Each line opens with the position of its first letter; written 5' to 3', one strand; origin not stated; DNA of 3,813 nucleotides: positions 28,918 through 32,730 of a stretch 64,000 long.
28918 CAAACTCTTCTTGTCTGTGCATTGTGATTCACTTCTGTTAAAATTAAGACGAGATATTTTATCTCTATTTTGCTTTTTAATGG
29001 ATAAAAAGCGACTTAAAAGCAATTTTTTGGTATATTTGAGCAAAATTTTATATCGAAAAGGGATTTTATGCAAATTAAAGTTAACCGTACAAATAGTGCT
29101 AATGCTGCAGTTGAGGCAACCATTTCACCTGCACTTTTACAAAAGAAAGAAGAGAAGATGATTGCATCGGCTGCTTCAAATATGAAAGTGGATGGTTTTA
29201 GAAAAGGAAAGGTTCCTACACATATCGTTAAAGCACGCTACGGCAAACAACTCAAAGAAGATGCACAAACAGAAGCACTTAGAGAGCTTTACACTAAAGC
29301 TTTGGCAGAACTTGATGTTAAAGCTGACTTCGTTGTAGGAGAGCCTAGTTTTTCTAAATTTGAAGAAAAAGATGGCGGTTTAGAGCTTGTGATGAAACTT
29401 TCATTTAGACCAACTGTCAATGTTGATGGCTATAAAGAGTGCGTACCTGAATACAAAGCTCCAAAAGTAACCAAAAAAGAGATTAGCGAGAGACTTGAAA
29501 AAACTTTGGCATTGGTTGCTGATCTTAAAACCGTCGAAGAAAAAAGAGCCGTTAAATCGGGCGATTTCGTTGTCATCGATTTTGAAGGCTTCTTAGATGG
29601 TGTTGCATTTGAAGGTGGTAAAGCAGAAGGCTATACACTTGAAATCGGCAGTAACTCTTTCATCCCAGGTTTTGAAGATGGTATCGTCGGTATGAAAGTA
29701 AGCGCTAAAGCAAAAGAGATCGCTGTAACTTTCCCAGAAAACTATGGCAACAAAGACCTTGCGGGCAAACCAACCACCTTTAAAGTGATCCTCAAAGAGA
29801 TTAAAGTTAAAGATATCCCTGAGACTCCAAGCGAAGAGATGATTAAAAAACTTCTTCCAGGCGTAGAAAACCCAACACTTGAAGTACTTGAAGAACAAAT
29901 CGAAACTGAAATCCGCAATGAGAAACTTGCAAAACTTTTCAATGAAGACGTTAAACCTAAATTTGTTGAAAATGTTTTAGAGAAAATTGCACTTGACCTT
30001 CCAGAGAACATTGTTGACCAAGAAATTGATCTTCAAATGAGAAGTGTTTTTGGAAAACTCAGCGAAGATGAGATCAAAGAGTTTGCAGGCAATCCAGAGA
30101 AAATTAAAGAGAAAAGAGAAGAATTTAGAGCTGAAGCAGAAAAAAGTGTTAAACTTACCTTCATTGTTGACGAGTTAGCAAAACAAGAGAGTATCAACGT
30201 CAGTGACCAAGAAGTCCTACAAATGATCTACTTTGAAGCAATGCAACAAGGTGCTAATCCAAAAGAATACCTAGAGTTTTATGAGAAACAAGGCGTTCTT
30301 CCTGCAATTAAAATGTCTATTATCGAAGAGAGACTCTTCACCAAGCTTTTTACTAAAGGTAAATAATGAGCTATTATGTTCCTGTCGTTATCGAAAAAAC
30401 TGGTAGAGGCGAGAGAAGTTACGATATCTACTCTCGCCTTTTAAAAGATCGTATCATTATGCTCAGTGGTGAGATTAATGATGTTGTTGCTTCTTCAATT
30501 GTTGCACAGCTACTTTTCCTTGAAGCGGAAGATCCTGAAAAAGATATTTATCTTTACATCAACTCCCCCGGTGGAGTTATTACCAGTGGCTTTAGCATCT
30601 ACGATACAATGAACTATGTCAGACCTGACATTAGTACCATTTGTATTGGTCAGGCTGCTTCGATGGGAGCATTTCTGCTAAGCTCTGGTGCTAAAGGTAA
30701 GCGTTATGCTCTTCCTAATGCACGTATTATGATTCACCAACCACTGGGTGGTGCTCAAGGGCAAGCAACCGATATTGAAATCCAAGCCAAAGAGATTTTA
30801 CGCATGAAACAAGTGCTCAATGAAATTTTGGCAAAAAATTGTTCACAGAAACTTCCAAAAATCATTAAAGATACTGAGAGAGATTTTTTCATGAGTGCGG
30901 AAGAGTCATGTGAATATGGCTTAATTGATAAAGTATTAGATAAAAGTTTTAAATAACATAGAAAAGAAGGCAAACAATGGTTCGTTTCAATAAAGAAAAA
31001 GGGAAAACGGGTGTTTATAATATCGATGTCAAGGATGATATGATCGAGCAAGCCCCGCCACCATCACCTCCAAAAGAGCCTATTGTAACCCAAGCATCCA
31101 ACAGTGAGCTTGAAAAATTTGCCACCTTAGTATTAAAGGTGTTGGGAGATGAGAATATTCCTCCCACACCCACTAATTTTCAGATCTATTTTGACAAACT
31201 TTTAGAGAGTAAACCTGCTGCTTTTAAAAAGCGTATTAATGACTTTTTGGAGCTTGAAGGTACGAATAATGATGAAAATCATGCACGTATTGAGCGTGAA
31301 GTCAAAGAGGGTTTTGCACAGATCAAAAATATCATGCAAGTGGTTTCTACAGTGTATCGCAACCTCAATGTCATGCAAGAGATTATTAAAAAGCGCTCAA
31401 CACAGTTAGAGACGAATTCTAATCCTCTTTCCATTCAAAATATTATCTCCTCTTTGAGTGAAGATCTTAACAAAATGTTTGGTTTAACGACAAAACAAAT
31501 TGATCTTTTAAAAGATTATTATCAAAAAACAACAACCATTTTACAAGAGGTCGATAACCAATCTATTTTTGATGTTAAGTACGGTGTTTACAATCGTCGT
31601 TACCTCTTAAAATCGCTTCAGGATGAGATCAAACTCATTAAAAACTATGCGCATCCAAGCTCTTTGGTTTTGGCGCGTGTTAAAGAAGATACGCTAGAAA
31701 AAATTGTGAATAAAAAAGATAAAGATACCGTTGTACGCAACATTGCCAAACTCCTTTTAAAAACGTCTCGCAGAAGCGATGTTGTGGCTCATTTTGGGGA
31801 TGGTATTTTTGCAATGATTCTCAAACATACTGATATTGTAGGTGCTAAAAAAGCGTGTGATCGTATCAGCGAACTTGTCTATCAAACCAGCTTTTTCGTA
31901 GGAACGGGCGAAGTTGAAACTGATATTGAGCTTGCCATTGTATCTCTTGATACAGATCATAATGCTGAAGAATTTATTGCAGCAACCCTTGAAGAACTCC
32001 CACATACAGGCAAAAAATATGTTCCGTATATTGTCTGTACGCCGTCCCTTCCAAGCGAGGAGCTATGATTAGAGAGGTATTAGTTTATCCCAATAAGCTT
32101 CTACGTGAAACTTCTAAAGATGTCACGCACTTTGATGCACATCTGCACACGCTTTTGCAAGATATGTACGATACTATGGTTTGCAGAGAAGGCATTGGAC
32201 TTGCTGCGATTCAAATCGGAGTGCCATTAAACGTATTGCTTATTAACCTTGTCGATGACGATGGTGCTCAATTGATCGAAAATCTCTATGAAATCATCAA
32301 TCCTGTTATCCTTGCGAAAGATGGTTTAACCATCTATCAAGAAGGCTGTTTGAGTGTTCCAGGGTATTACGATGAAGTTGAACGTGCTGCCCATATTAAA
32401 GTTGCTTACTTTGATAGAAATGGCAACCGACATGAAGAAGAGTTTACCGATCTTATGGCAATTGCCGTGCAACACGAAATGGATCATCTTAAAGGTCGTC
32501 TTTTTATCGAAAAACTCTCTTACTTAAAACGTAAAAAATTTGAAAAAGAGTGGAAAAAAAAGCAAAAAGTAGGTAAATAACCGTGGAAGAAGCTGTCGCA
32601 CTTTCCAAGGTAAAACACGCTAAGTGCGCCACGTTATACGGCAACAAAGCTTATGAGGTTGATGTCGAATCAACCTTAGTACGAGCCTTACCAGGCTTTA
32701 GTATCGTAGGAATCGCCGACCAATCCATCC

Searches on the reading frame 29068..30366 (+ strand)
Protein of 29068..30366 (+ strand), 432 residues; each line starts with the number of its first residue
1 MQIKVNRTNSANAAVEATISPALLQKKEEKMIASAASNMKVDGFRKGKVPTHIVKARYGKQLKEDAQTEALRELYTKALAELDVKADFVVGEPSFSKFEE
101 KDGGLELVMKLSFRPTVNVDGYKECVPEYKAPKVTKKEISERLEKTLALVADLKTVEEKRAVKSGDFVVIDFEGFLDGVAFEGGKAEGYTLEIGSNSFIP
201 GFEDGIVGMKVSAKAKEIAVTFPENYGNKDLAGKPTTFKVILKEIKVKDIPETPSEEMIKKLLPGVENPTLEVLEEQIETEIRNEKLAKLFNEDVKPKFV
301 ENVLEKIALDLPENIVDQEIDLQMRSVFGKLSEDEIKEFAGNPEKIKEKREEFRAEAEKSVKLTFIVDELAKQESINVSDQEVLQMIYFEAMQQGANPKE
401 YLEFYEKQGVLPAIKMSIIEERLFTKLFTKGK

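Call 6: search_protein_families(library=pfam, proteins=[window:29068-30366:+], max_evalue=0.01)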
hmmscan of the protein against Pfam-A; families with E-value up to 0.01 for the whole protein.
window:29068-30366:+ (432 aa): 4 families
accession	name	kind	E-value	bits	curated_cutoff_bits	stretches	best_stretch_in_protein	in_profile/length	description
PF05698.19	Trigger_C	-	3.7e-29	102.3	22.7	1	270-428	1-161/162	Bacterial trigger factor protein (TF) C-terminus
PF05697.18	Trigger_N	-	3.9e-29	102.2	22.2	1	1-145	1-143/144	Bacterial trigger factor protein (TF)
PF00254.34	FKBP_C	-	1.6e-16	60.9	21.1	1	159-240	2-91/94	FKBP-type peptidyl-prolyl cis-trans isomerase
PF21256.2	TetR_C_5-like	-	0.0017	18.9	27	1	293-360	51-118/127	Tetracyclin repressor-like, C-terminal domain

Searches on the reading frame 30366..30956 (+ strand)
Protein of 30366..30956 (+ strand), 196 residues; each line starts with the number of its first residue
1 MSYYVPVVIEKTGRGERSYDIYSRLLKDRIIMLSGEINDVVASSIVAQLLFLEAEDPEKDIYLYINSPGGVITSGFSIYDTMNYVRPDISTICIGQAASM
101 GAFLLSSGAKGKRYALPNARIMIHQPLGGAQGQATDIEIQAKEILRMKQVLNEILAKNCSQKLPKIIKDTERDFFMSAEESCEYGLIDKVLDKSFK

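Call 6: search_protein_families(library=pfam, proteins=[window:30366-30956:+], max_evalue=0.01)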
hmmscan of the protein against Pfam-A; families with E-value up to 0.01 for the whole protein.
window:30366-30956:+ (196 aa): 1 family
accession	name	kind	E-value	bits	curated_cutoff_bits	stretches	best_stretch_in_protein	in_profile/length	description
PF00574.28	CLP_protease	-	6.4e-86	287.3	20.2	1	14-193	2-181/182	Clp protease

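Call 76: find_related_loci(query=window:30366-30956:+, collection=genome_contigs, flank=3000)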
Query window:30366-30956:+ (196 aa) in genome_contigs; peptide patterns used: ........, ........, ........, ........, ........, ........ (x = any residue, [..] = any of these).
600 stretches matched a pattern (row limit reached: there are more); 597 encode a relative of the query (tblastn E <= 1e-3); the best 80 are kept; 80 distinct loci.
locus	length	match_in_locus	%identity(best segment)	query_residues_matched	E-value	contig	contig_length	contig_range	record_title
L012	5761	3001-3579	88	4-196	6e-116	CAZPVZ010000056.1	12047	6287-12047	MAG TPA_asm: uncultured Campylobacterales bacterium isolate binchicken_co219_395 genome assembly, contig: k141_846157, w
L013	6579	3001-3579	88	4-196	3e-114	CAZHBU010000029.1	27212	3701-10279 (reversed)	MAG TPA_asm: uncultured Sulfurospirillum sp. isolate binchicken_co67_29 genome assembly, contig: NODE_1698_length_27212_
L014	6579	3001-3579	84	4-196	5e-112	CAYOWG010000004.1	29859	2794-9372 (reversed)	MAG TPA_asm: uncultured Sulfurospirillum sp. isolate SRP345593_co1_103 genome assembly, contig: NODE_216_length_29859_co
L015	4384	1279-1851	84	4-194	9e-111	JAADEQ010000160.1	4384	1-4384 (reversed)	MAG: Campylobacterota bacterium isolate L_MetaBat.230 contig-127_27695, whole genome shotgun sequence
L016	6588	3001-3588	83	1-196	2e-109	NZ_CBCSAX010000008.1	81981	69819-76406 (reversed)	Helicobacter ganmani strain CIP106846T isolate CIP106846T NODE_0008, whole genome shotgun sequence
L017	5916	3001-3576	82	5-196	6e-109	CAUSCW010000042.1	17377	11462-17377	MAG TPA_asm: uncultured Campylobacter sp. isolate ERR9969218_bin.24_MetaWRAP_v1.3_MAG genome assembly, contig: ERZ216159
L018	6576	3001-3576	82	5-196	6e-109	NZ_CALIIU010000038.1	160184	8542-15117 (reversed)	MAG: uncultured Campylobacter sp. isolate ERR589606_bin.60_CONCOCT_v1.1_MAG ERZ773004.8, whole genome shotgun sequence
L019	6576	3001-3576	82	5-196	1e-108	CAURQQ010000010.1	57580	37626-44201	MAG TPA_asm: uncultured Campylobacter sp. isolate ERR9969216_bin.5_MetaWRAP_v1.3_MAG genome assembly, contig: ERZ2161579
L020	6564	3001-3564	82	4-191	8e-108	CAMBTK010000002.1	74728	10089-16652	MAG: Sulfurimonas crateris isolate MiH-22jul19-276 genome assembly, contig: MiH-22jul19-C466, whole genome shotgun seque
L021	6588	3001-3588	79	1-196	3e-107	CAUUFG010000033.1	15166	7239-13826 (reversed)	MAG TPA_asm: uncultured Campylobacter sp. isolate ERR10228873_bin.38_MetaWRAP_v1.3_MAG genome assembly, contig: ERZ21659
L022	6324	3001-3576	83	4-195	7e-107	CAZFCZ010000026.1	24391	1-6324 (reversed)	MAG TPA_asm: uncultured Nitratifractor sp. isolate binchicken_co219_437 genome assembly, contig: k141_309972, whole geno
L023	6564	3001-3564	85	4-191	1e-106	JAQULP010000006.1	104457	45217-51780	MAG: Sulfuricurvum sp. isolate STD1_133 NODE_394_length_104457_cov_6.965322_Sandtown_D1, whole genome shotgun sequence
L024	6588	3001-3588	78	1-196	6e-105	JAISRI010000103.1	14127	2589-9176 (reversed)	MAG: Helicobacteraceae bacterium isolate Kf353_bin5 k119_4416687, whole genome shotgun sequence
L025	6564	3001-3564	84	4-191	7e-105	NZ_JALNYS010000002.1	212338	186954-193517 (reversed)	MAG: Sulfuricurvum sp. isolate SO_2017_GW1 bin 195 NODE_477_length_212338_cov_1.918001_OW334_2017, whole genome shotgun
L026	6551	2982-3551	81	4-193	1e-104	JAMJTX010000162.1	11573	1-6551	MAG: Candidatus Thiovulum karukerense isolate 1323203_bin26 NODE_729_length_11573_cov_16.878566, whole genome shotgun se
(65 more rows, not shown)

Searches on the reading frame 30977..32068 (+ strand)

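Call 6: search_protein_families(library=pfam, proteins=[window:30977-32068:+], max_evalue=0.01)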
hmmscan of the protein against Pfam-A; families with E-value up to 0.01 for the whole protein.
window:30977-32068:+ (363 aa): 1 family
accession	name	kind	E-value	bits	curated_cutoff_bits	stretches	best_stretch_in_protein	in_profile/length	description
PF00990.26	GGDEF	-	6.8e-10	39.4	23.8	1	198-331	3-141/161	Diguanylate cyclase, GGDEF domain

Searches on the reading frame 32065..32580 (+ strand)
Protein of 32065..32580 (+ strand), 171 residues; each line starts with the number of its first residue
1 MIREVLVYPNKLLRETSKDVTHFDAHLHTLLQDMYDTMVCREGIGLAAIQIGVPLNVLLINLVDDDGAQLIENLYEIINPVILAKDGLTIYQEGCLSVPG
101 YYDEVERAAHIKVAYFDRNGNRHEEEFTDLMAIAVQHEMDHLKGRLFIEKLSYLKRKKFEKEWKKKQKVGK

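Call 5: search_protein_families(library=pfam, proteins=[window:32065-32580:+], max_evalue=0.01)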
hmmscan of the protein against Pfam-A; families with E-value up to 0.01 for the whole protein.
window:32065-32580:+ (171 aa): 1 family
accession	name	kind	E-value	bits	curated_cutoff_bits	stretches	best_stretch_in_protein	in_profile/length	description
PF01327.26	Pep_deformylase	-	7.8e-47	159.2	22.8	1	2-156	1-155/156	Polypeptide deformylase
